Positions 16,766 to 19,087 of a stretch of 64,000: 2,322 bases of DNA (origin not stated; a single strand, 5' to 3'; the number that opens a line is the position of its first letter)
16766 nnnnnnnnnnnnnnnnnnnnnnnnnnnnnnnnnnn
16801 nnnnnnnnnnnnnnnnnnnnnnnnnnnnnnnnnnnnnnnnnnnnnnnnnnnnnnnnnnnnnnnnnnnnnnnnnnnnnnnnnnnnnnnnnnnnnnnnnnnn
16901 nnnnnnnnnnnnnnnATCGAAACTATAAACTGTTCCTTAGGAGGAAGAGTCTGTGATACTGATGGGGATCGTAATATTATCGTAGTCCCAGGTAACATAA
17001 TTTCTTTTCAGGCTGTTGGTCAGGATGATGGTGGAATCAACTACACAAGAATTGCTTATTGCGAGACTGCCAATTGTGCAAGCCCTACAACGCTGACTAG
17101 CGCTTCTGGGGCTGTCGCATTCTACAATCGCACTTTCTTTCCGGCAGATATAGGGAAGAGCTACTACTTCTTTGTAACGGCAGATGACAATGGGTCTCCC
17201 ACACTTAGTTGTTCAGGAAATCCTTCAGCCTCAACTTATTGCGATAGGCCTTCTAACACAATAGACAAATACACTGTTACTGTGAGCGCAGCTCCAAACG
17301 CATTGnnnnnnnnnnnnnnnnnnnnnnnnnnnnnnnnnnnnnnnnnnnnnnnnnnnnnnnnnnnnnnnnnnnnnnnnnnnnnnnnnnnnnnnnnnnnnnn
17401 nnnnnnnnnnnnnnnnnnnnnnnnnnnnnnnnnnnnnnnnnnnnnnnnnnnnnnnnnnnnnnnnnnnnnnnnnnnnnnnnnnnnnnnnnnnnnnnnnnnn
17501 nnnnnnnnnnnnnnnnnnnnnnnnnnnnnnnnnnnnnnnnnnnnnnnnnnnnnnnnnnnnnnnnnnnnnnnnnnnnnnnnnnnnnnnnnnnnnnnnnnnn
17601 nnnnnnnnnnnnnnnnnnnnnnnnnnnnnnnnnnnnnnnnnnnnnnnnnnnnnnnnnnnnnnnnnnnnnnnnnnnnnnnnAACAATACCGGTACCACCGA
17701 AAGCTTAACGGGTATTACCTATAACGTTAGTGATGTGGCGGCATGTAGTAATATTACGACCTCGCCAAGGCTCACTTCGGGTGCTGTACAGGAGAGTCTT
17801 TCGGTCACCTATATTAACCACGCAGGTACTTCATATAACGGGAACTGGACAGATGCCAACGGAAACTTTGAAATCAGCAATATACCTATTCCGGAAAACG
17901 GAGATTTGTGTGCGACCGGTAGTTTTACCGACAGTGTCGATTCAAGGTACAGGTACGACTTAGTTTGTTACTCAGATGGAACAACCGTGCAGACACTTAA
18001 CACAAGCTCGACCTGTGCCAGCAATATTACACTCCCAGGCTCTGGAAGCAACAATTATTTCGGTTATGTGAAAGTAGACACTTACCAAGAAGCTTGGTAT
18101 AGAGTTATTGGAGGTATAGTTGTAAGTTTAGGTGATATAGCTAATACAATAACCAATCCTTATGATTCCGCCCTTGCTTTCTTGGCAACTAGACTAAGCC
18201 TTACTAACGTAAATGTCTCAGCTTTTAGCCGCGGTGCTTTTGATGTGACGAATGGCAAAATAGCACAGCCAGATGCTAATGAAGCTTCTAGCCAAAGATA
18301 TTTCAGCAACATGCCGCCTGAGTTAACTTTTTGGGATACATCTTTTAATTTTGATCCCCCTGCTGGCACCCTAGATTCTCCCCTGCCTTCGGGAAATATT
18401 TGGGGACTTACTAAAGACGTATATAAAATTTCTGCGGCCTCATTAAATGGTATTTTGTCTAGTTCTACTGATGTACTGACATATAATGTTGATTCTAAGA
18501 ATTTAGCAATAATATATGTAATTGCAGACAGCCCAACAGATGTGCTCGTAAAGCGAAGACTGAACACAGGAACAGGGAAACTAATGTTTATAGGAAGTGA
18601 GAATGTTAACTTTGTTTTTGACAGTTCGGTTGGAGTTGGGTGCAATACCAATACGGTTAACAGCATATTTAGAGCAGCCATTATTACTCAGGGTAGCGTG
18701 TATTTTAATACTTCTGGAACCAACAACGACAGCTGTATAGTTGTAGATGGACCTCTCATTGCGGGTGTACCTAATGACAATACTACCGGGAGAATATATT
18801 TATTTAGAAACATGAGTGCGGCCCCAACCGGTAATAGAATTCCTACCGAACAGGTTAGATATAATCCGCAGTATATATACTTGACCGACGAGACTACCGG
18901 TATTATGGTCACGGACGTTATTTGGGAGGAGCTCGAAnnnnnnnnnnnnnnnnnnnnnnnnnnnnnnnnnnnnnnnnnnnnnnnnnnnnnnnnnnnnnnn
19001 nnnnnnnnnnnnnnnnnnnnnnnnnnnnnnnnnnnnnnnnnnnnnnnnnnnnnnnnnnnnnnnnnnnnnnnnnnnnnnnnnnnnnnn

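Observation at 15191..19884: Giant 1250-aa Cys-rich secreted protein translationally coupled (ATGA overlap) to a PilX-like gene inside the pilus locus: candidate pilus-tip adhesin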

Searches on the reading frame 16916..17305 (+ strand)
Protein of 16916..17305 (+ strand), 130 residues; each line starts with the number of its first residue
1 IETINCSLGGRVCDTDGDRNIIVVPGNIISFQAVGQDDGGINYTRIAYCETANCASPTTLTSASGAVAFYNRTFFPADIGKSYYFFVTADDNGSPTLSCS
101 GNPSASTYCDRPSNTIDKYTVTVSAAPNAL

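Call 53: search_protein_families(library=pfam, proteins=[window:16916-17305:+], max_evalue=5)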
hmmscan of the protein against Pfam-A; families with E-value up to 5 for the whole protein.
window:16916-17305:+ (130 aa): 1 family
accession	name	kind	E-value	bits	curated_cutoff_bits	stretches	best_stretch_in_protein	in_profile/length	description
PF25697.1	EBNA2_N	-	0.025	14.9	27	1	79-112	10-44/58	EBNA-2 N-terminal dimerization domain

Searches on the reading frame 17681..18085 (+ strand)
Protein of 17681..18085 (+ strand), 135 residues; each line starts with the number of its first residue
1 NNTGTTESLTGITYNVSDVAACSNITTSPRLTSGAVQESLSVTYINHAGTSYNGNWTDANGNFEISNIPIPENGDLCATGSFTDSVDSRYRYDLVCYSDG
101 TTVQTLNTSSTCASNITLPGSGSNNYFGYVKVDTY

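Call 53: search_protein_families(library=pfam, proteins=[window:17681-18085:+], max_evalue=5)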
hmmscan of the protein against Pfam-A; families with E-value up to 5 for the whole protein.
window:17681-18085:+ (135 aa): 2 families
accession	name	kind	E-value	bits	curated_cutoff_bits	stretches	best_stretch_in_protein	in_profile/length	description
PF13620.12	CarboxypepD_reg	-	0.011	16.5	32.3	1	32-70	9-47/82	Carboxypeptidase regulatory-like domain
PF13715.12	CarbopepD_reg_2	-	0.065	13.7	32.2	1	52-69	25-42/88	CarboxypepD_reg-like domain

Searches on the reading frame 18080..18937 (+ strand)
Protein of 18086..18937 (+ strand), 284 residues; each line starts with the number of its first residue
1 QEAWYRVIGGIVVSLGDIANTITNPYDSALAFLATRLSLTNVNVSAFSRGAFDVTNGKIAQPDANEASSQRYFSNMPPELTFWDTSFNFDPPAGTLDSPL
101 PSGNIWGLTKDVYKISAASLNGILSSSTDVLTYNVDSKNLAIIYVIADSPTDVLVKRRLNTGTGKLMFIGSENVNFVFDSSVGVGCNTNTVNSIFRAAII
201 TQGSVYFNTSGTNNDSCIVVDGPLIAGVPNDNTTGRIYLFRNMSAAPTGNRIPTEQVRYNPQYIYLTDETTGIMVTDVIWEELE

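Call 50: find_homologous_proteins(query=A5, max_evalue=0.1)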
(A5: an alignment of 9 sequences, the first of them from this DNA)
Query A5 (9 sequences) (286 aa, profile of the alignment): 6 proteins with E <= 0.1 among 8000 candidates.
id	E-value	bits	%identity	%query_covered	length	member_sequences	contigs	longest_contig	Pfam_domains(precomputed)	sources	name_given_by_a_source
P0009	1.1e-71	260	24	60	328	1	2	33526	-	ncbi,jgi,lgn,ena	ncbi:MAG: hypothetical protein WC988_02555 [Patescibacteria group bacterium]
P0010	1.5e-61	227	26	66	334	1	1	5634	-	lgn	-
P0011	2.5e-60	223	24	92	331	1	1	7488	-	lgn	-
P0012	9.7e-40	155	23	55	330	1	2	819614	-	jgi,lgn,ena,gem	jgi:hypothetical protein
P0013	6.6e-38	149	24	55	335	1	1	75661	-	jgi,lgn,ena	-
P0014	4.1e-33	133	62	5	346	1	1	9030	-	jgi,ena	-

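Call 52: find_encoding_contigs(protein=P0012, flank=9000, max_places=2)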
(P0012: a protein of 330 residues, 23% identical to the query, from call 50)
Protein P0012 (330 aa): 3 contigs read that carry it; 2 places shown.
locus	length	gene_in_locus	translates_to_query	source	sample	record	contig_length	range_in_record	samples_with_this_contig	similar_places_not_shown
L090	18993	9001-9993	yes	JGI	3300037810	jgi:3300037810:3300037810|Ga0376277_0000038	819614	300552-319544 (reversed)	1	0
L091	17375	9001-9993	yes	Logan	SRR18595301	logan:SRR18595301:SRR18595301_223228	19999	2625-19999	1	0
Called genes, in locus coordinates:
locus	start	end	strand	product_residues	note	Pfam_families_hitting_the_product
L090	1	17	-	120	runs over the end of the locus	-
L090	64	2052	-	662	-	PF02518:HATPase_c, PF00204:DNA_gyraseB, PF01751:Toprim, PF00986:DNA_gyraseB_C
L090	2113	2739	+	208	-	PF13177:DNA_pol3_delta2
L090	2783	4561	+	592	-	PF05157:MshEN, PF00437:T2SSE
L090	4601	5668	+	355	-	PF00437:T2SSE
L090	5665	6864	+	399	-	PF28597:T2SSF_N (faint), PF00482:T2SSF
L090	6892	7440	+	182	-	PF07963:N_methyl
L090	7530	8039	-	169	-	-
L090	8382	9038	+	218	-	PF01478:Peptidase_A24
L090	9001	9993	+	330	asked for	-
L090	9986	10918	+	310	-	-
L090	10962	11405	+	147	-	PF07963:N_methyl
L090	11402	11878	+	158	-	PF07963:N_methyl (weak)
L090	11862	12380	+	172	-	PF07963:N_methyl (weak)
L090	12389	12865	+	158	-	PF07963:N_methyl (weak)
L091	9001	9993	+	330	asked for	-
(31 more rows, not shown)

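Call 53: search_protein_families(library=pfam, proteins=[window:18086-18937:+], max_evalue=5)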
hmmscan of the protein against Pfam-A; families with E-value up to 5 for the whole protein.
window:18086-18937:+ (284 aa): 0 families

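Call 63: search_solved_structures(query=A7, max_evalue=10, show_alignments=2)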
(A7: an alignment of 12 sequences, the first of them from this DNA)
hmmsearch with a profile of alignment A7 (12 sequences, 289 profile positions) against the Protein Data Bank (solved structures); distinct sequences matched with E-value up to 10: 0.

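Call 64: predict_structure(alignment_id=A7)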
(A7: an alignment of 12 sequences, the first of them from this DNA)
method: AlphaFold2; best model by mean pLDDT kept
length: 286 residues; sequences in the alignment: 12
mean_pLDDT: 55.1   pTM: 0.61
mean pLDDT of the five models: 55.1, 53.8, 53.8, 52.4, 49.5
residues with pLDDT >= 90: 0; 70-90: 99; 50-70: 52; < 50: 135
segments of 3 or more residues with pLDDT < 50: 1-88, 231-235, 244-259, 262-286
pLDDT, mean of each block of 10 residues (from residue 1): 25 37 32 27 33 31 32 33 44 70 70 83 79 75 82 79 79 83 69 70 79 62 69 55 47 43 43 32 25
secondary structure, 60 per line:
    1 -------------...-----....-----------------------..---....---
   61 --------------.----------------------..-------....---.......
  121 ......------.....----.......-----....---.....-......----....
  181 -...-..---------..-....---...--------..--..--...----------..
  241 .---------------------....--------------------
elements in order: E14-16 E22-25 E54-57 E107-110 E114-118 H119-126 E133-137 E142-148 E154-157 E161-165 E167-172 E177-180 E200-203 E207-209 E226-228 E239-241 H263-266

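Call 67: fold_search(model_id=the predicted structure, library=pdb)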
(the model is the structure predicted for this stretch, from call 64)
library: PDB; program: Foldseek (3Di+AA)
matches with E <= 10: 45; with E <= 0.001: 0
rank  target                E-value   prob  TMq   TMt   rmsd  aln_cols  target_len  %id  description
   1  7bwy_A                1.7e-01  0.16  0.20  0.26  14.2       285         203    9  Crystal structure of ice-binding protein from an Antarctic ascomycete, Antarctomyces psychrotrophicus. (released 2020-05-27)
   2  4nu3_A                1.8e-01  0.23  0.26  0.31  14.3       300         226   11  Crystal structure of mFfIBP, a capping head region swapped mutant of ice-binding protein (released 2014-04-16)
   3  5uyt_B                1.9e-01  0.54  0.29  0.21  11.8       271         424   12  Crystal structure of ice binding protein from an Antarctic bacterium Flavobacteriaceae (released 2017-10-25)
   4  6eio                  4.3e-01  0.20  0.26  0.32  13.8       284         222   12  Crystal structure of an ice binding protein from an Antarctic Biological Consortium (released 2018-03-28)
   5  8x1l                  5.3e-01  0.28  0.32  0.40  11.9       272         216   13  Crystal structure of S96C/L132C mutant of FfIBP (released 2024-11-13)
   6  8x1p                  8.0e-01  0.12  0.25  0.31  12.8       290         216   11  Crystal structure of G160C/S176C mutant of FfIBP (released 2024-11-13)
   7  4nu3_B                8.4e-01  0.21  0.32  0.39  11.3       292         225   12  Crystal structure of mFfIBP, a capping head region swapped mutant of ice-binding protein (released 2014-04-16)
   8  9fk5_E                1.1e+00  0.02  0.08  0.07  15.5       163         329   11  Zebrafish Betaglycan Orphan Domain (zfBGo) in complex with TGF-B3 and extracellular domains of TGFBRI and TGFBRII (released 2025-03-12)
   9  8x0z                  1.1e+00  0.16  0.29  0.37  13.4       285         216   13  Crystal structure of A101C/A120C mutant of FfIBP (released 2024-11-13)
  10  3uyu_B                1.3e+00  0.08  0.24  0.28  14.3       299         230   10  Structural basis for the antifreeze activity of an ice-binding protein (LeIBP) from Arctic yeast (released 2012-02-15)
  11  5uyt_A                1.3e+00  0.02  0.13  0.10  17.1       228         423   12  Crystal structure of ice binding protein from an Antarctic bacterium Flavobacteriaceae (released 2017-10-25)
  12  6qvi_B                1.6e+00  0.13  0.21  0.13  15.3       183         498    9  Crystal structure of competence-associated pilin ComZ from Thermus thermophilus (released 2019-05-29)
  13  1g95                  1.7e+00  0.02  0.09  0.07  14.1       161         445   14  CRYSTAL STRUCTURE OF S.PNEUMONIAE GLMU, APO FORM (released 2001-05-22)
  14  5tyh                  2.0e+00  0.02  0.11  0.14  12.8       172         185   10  PglD from Campylobacter jejuni NCTC 11168 in complex with 5-(2-furanyl)-1H-pyrazole-3-carboxylic acid (released 2017-04-12)
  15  7aqq_y                2.1e+00  0.02  0.10  0.11  14.0       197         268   12  Cryo-EM structure of Arabidopsis thaliana Complex-I (membrane core) (released 2021-12-08)
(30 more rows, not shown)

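Call 83: search_protein_families(library=pfam, alignment_id=A7, max_evalue=1)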
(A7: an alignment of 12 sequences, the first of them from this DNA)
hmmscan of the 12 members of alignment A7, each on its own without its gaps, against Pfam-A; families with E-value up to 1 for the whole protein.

A. member 1, seq(286 aa): 0 families

B. families by the number of members that match (of 12 scanned): 1 family
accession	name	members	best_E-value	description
PF03815.24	LCCL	1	0.025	LCCL domain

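Call 88: fold_search(model_id=the predicted structure, library=viral)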
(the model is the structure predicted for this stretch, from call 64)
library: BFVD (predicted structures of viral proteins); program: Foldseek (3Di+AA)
matches with E <= 10: 174; with E <= 0.001: 0
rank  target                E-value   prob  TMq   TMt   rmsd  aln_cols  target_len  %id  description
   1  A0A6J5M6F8            5.1e-02  0.15  0.18  0.10  25.8       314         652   13  Uncharacterized protein [uncultured Caudovirales phage]
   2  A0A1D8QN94            9.8e-02  0.16  0.16  0.24  13.9       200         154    9  Uncharacterized protein [Lymantria dispar multicapsid nuclear polyhedrosis virus]
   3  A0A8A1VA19            1.9e-01  0.07  0.12  0.17  21.1       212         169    9  (no name in the UniProt tables at hand)
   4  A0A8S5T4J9            2.5e-01  0.09  0.18  0.08  23.9       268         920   12  PKD domain-containing protein [Siphoviridae sp. ctn8e14]
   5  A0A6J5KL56            3.0e-01  0.06  0.12  0.07  21.4       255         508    9  C1q domain containing protein [uncultured Caudovirales phage]
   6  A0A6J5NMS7            3.3e-01  0.06  0.14  0.12  21.0       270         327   12  Uncharacterized protein [uncultured Caudovirales phage]
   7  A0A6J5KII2            3.3e-01  0.03  0.09  0.09  20.5       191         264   14  Uncharacterized protein [uncultured Caudovirales phage]
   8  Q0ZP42                3.8e-01  0.05  0.14  0.13  22.7       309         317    7  Uncharacterized protein [Neodiprion abietis nucleopolyhedrovirus]
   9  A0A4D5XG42            4.4e-01  0.06  0.17  0.08  31.8       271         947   16  Uncharacterized protein [Pithovirus LCPAC102]
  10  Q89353                4.4e-01  0.04  0.13  0.04  21.7       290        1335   13  Chlorovirus glycoprotein repeat domain-containing protein [Paramecium bursaria Chlorella virus 1]
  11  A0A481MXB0            4.9e-01  0.02  0.10  0.06  30.0       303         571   12  (no name in the UniProt tables at hand)
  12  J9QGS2                4.9e-01  0.02  0.10  0.04  38.4       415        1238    9  YadA domain-containing protein [Pectobacterium phage My1]
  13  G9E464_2              6.3e-01  0.05  0.16  0.06  25.4       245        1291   13  (no name in the UniProt tables at hand)
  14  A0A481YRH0            6.6e-01  0.04  0.16  0.16  26.6       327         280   10  Uncharacterized protein [Marseillevirus LCMAC101]
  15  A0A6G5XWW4            6.6e-01  0.04  0.12  0.09  28.7       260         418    9  (no name in the UniProt tables at hand)
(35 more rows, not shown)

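Call 92: find_encoding_contigs(protein=P0013, flank=5000, max_places=1)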
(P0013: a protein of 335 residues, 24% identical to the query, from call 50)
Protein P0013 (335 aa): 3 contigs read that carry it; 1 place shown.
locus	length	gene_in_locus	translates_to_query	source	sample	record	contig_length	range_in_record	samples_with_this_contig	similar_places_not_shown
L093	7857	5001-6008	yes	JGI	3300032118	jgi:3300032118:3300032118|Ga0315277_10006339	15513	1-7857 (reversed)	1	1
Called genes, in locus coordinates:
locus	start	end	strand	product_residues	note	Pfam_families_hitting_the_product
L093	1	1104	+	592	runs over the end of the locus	PF05157:MshEN, PF00437:T2SSE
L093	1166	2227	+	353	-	PF00437:T2SSE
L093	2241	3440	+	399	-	PF28597:T2SSF_N (weak), PF00482:T2SSF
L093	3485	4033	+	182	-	PF07963:N_methyl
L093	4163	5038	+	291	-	PF06750:A24_N_bact, PF01478:Peptidase_A24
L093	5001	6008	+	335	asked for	-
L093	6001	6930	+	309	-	-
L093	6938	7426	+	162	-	PF07963:N_methyl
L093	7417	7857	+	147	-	?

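Call 93: find_encoding_contigs(protein=P0014, flank=5000, max_places=1)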
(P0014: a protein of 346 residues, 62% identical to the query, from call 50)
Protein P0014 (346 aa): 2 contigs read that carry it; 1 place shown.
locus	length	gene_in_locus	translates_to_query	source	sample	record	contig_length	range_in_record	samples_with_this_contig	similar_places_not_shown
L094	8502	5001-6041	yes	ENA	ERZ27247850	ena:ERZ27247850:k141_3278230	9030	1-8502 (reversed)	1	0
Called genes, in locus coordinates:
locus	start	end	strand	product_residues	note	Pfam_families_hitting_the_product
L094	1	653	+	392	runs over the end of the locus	?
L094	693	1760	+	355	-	PF00437:T2SSE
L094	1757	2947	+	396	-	PF28597:T2SSF_N (weak), PF00482:T2SSF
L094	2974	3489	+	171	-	PF07963:N_methyl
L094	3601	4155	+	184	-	PF07963:N_methyl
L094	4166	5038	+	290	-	PF06750:A24_N_bact, PF01478:Peptidase_A24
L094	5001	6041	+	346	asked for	-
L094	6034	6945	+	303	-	-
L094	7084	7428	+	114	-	-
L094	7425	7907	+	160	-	PF07963:N_methyl (weak)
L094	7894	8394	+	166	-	PF07963:N_methyl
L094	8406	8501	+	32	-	?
